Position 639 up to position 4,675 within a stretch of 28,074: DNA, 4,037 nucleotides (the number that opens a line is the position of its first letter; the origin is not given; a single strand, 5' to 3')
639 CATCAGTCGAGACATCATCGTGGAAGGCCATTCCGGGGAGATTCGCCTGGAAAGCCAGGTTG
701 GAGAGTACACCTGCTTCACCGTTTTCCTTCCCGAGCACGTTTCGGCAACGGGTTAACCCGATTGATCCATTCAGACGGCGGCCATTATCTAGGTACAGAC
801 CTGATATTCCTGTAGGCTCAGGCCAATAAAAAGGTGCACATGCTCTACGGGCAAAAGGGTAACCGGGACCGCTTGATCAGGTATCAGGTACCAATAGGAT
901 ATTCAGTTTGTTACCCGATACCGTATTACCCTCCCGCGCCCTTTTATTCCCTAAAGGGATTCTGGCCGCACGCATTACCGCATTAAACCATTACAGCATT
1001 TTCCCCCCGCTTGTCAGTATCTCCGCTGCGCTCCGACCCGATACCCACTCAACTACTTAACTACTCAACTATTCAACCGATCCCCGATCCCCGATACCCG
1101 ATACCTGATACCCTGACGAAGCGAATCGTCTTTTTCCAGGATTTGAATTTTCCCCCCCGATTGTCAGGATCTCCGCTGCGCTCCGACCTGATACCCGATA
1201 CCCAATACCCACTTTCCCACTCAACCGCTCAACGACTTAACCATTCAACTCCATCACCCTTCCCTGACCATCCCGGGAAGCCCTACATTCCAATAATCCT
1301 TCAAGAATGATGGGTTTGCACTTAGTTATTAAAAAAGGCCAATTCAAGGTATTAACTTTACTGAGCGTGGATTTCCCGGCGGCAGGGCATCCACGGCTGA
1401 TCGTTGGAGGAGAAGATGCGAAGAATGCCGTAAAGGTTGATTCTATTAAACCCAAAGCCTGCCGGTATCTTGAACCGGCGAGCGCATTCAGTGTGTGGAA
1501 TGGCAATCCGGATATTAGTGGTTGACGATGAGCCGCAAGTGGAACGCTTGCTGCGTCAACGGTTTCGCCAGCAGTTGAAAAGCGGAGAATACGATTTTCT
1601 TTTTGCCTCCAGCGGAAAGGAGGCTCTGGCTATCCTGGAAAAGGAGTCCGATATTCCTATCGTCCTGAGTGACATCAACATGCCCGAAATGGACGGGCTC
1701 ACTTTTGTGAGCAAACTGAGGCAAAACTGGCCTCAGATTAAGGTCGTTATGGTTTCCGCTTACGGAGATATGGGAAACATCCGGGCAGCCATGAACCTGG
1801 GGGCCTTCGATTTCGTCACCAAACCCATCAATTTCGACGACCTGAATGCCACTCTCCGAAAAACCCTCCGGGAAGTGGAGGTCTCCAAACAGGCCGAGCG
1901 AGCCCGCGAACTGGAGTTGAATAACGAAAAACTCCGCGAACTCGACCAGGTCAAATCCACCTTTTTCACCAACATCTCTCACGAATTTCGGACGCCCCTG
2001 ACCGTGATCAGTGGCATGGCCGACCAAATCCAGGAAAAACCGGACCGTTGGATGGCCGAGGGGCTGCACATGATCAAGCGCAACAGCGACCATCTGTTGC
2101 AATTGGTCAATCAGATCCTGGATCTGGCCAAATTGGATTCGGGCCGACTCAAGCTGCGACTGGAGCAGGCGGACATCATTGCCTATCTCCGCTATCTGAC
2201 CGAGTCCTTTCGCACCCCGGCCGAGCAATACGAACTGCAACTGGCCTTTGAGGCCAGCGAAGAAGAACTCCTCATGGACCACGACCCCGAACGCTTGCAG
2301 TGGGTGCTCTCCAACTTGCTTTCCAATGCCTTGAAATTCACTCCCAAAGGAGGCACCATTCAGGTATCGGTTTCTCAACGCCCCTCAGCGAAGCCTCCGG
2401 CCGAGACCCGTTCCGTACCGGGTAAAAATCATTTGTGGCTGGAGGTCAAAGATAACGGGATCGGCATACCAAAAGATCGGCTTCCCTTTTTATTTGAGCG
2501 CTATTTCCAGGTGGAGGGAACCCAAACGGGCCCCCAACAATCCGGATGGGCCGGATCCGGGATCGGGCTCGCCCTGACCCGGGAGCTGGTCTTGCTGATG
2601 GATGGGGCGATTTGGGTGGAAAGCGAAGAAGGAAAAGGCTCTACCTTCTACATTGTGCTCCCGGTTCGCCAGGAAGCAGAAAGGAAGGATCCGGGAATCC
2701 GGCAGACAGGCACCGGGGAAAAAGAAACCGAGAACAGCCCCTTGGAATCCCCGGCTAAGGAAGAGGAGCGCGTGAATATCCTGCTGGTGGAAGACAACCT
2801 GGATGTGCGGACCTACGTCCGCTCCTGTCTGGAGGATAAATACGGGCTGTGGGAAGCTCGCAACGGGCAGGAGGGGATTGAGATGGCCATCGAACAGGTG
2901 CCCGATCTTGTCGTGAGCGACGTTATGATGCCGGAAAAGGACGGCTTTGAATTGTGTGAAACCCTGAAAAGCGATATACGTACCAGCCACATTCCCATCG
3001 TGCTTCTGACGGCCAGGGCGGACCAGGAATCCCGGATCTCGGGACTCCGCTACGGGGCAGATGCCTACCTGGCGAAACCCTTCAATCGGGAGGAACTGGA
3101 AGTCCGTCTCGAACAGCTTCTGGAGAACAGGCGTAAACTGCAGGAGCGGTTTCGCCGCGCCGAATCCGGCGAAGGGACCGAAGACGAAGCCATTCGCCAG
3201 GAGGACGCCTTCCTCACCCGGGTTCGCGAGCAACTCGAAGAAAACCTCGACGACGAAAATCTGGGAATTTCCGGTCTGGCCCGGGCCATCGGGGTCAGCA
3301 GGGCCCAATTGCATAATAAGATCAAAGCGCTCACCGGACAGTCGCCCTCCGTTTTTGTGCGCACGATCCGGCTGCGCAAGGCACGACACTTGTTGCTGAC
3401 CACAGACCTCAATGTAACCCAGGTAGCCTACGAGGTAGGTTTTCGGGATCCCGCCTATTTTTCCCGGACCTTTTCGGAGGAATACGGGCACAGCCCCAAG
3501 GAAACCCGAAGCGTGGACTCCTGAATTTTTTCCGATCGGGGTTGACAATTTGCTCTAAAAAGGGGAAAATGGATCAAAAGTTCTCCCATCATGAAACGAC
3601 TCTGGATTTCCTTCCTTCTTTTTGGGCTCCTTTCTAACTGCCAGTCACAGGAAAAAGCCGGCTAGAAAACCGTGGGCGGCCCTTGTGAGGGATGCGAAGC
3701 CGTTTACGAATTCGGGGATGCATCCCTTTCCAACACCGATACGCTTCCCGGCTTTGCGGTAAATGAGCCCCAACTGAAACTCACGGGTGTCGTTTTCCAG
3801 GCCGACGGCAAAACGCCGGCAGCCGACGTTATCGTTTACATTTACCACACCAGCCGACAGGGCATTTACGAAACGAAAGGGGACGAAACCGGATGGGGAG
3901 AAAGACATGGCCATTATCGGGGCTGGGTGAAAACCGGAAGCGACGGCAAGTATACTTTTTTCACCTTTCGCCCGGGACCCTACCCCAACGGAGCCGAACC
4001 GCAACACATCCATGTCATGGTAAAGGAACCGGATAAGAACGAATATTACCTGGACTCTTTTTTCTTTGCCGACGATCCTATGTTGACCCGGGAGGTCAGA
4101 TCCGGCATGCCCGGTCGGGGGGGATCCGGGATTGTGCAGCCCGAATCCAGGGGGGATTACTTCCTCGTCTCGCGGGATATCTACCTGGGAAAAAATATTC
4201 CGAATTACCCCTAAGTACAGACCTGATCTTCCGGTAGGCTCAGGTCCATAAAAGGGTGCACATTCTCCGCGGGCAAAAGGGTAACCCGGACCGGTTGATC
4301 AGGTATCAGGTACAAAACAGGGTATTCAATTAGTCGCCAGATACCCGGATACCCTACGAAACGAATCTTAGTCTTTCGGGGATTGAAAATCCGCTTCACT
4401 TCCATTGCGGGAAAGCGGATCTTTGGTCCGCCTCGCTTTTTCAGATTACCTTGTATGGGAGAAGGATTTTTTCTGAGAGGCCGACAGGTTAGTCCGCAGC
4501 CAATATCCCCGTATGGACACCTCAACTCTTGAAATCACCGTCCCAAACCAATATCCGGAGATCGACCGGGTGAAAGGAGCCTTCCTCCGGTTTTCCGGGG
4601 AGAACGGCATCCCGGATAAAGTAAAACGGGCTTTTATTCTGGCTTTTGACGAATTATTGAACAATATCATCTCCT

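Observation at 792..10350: Undescribed modular interspersed repeat family flanking the signalling genes (three copies in 10 kb)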

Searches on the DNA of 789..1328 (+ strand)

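Call 45: search_dna_similar(query=window:789-1328:+, collection=plasmids, mode=distant, max_evalue=0.01, max_rows=10)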
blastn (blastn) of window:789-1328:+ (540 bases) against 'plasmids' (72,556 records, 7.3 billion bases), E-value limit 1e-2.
Records with a match: 4; places in all: 25; records where one place covers at least 80% of the query: 0.
Best place of each record, by identity: 90-95% 3; 80-90% 1.
By first word of the organism name: Mycetohabitans 2; Rhodococcus 1; Pantoea 1.
By predicted mobility (MOB-suite, as given by PLSDB): non-mobilizable 4.
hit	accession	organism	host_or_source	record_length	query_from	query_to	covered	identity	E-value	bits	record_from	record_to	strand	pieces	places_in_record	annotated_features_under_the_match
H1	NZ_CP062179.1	Mycetohabitans endofungorum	Rhizopus microsporus,bacterial ...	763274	286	325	7%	90.0%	8e-5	55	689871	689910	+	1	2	none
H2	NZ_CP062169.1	Mycetohabitans endofungorum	Rhizopus microsporus,bacterial ...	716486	288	325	7%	92.1%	8e-5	56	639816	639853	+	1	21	hypothetical protein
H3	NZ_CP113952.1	Rhodococcus sp. JS3073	culture,soil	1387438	289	325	7%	89.2%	3e-3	50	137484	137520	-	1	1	record has no annotation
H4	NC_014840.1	Pantoea sp. At-9b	-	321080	258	289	6%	93.8%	3e-3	50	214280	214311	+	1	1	none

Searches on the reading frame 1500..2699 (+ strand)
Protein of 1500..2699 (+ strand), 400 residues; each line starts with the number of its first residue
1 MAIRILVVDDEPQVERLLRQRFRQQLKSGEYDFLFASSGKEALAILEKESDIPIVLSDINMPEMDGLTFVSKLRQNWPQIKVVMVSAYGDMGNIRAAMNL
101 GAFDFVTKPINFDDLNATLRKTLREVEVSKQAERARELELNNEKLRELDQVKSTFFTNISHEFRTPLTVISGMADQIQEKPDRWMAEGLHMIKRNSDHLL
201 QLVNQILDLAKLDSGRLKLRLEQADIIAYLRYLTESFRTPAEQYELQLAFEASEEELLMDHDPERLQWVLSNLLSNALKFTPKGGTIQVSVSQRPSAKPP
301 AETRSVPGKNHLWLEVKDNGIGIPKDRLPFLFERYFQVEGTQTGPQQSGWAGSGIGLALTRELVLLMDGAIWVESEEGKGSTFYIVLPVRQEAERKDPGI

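Call 60: find_homologous_proteins(query=window:1500-2699:+, max_evalue=1e-60)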
Query window:1500-2699:+ (400 aa): 468 proteins with E <= 1e-60 among 8000 candidates; the best 120 are listed.
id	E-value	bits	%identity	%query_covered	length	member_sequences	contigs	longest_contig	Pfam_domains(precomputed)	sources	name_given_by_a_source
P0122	7.1e-265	896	100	99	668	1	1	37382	PF12833.14,PF02518.32,PF00512.32,PF00165.30,PF00072.31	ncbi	-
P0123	1.1e-231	787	86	100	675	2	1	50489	PF12833.14,PF02518.32,PF00512.32,PF00165.30,PF00072.31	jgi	-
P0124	1.3e-182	625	68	100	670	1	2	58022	PF12833.14,PF02518.32,PF00512.32,PF00165.30,PF00072.31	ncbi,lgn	-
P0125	3.1e-152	525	59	99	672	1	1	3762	PF12833.14,PF02518.32,PF00512.32,PF23198.2,PF00165.30,PF00072.31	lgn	-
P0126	2.5e-146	506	57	100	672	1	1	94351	PF12833.14,PF02518.32,PF00512.32,PF00165.30,PF00072.31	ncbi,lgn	-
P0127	9.1e-146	504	60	98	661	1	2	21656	PF12833.14,PF02518.32,PF00512.32,PF23198.2,PF00165.30,PF00072.31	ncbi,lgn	-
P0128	9.4e-146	504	59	100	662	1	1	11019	PF12833.14,PF02518.32,PF00512.32,PF00165.30,PF00072.31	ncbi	-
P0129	1.2e-144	500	57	98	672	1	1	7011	PF12833.14,PF02518.32,PF00512.32,PF23198.2,PF00165.30,PF00072.31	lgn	-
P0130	1.7e-144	500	58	99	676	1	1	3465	PF12833.14,PF02518.32,PF00512.32,PF00165.30,PF00072.31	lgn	-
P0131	2.5e-143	496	55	99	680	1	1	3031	PF12833.14,PF02518.32,PF00512.32,PF00165.30,PF00072.31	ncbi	-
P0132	2.9e-143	496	57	99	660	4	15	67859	PF12833.14,PF02518.32,PF00512.32,PF00165.30,PF00072.31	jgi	jgi:signal transduction histidine kinase/AraC-like DNA-binding protein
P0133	2.6e-142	493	57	98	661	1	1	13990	PF12833.14,PF02518.32,PF00512.32,PF00165.30,PF00072.31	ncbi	ncbi:MAG: response regulator [Saprospiraceae bacterium]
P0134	1.9e-141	490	57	98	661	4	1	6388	PF12833.14,PF02518.32,PF00512.32,PF00165.30,PF00072.31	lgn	-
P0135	8.5e-140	484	54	98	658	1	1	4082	PF12833.14,PF02518.32,PF00512.32,PF00165.30,PF00072.31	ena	-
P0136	1.8e-139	483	57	99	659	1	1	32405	PF12833.14,PF02518.32,PF00512.32,PF00165.30,PF00072.31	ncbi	-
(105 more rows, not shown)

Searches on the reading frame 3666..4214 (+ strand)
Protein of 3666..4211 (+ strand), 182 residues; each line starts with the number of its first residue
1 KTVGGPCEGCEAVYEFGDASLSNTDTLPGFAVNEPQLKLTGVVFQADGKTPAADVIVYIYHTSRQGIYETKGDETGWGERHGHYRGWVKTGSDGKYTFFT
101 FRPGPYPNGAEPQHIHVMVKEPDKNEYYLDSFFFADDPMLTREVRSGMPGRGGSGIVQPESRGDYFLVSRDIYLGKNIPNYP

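Call 9: search_protein_families(library=pfam, proteins=[window:3672-4214:+])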
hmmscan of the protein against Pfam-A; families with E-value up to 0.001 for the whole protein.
window:3672-4214:+ (180 aa): 1 family
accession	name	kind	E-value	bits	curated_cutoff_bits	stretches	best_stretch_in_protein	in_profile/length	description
PF00775.27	Dioxygenase_C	-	1.9e-08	34.4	27.3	1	34-122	29-130/182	Dioxygenase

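Call 88: search_protein_representatives(protein=window:3666-4211:+)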
Query: 182 residues. Proteins with E-value up to 0.001 (for the whole library): 1553; up to 1e-10: 686; up to 1e-30: 116. The best 150 are listed.
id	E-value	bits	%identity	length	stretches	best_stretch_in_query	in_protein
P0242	1.5e-67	243.7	57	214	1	3-181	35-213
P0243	2.1e-62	226.8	54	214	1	2-181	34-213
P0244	1.2e-61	224.4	54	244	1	3-182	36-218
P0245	4.5e-61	222.5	68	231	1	4-136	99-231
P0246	3.0e-60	219.8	54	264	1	3-182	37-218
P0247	4.0e-60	219.4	55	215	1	3-174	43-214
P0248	4.9e-60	219.1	54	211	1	2-181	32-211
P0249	6.5e-60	218.7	61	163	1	22-182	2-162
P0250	1.8e-57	210.8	52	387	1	2-182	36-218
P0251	1.7e-56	207.6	50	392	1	2-181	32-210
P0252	2.3e-56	207.2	51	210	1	3-182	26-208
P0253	1.4e-55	204.6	52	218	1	3-182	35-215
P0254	3.3e-54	200.1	51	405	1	2-182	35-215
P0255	2.5e-53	197.2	53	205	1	5-181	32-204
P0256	8.7e-53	195.5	43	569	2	2-182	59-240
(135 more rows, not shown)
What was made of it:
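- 4212..4213 (+): Left flanking TA of copy B, which is the TA of the native TAA stop codon of the dioxygenase-like gene. Homologues of 205-220 aa align to the protein's last residues (call 88).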

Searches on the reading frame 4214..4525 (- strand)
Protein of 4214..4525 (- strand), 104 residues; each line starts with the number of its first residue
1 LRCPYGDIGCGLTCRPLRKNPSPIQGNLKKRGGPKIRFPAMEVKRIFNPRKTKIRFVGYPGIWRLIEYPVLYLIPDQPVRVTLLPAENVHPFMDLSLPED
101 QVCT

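Call 35: find_homologous_proteins(query=window:4214-4525:-, max_evalue=10)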
Query window:4214-4525:-: 1 candidates shared short words with the query, none scored E <= 10.
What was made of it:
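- Tried and rejected: Searching the 5.8-billion protein set with the open minus-strand frame of B, to catch spurious ORFs called on other copies, found nothing (call 35).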

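Call 55: search_protein_families(library=pfam, proteins=[window:4214-4525:-], max_evalue=1)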
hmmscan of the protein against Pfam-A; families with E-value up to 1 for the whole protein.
window:4214-4525:- (104 aa): 0 families
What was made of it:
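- On Prokaryotic MITE: There is no Pfam hit (call 55) and no protein homologue (call 35).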
